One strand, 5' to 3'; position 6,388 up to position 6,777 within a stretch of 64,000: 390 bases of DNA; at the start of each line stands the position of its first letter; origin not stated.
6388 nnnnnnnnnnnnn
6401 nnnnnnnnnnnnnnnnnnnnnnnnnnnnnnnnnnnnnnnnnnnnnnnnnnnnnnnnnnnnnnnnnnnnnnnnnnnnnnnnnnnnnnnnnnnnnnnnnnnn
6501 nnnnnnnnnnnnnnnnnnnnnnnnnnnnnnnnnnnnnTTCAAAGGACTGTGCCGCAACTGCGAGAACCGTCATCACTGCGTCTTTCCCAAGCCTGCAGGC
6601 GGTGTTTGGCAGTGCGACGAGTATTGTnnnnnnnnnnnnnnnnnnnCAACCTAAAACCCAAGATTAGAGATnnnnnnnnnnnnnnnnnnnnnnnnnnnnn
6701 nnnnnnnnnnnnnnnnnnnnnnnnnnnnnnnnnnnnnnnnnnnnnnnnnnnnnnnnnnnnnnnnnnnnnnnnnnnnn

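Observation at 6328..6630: Small internally duplicated Cys-rich protein as first gene of the sigma-54 GDH operon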

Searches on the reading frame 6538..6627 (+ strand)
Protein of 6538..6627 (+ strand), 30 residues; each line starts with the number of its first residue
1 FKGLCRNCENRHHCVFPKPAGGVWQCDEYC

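Call 57: search_solved_structures(query=A4, max_evalue=10, show_alignments=4)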
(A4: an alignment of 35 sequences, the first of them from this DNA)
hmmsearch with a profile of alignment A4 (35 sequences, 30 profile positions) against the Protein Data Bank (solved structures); distinct sequences matched with E-value up to 10: 6.
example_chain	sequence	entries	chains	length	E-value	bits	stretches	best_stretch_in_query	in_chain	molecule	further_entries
6wb6_A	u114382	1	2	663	0.51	13.4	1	4-22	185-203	Transferrin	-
5t5h_o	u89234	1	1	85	0.57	13.2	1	14-27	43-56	60S ribosomal protein L37a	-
3jcs_m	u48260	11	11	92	0.67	13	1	14-27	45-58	ribosomal protein L43e | eL43 | 60S ribosomal protein L37a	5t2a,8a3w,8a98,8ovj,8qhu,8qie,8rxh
4v8m_Bo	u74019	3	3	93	0.69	12.9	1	14-27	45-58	60S RIBOSOMAL PROTEIN L37A, PUTATIVE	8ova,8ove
6az3_o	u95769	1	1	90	0.74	12.8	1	14-27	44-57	60S ribosomal protein L37a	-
1d2f_A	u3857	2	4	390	1.1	12.3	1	8-29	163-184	MALY PROTEIN | Protein MalY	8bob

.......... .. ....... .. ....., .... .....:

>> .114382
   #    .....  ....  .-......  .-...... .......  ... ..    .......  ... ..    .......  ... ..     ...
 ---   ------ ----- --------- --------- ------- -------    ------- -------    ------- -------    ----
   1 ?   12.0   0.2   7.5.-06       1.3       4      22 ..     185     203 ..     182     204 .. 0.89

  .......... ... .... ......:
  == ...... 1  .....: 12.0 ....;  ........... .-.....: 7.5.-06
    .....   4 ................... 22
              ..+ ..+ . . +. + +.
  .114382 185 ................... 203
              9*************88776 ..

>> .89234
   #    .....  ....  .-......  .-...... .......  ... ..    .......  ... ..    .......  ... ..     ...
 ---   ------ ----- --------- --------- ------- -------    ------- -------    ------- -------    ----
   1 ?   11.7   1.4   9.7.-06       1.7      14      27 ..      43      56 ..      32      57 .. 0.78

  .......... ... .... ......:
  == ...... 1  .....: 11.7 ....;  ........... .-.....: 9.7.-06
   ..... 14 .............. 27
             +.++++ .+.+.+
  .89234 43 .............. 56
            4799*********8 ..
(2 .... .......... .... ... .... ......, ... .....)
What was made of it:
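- On Rubredoxin / classical zinc ribbon: Only chance-level similarity to the eL43 ribbon (E 0.57-0.74, call 57).
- The module size and the GGVWxC strand resemble the second half of the eL43 zinc ribbon, though only weakly (E about 0.6, call 57).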
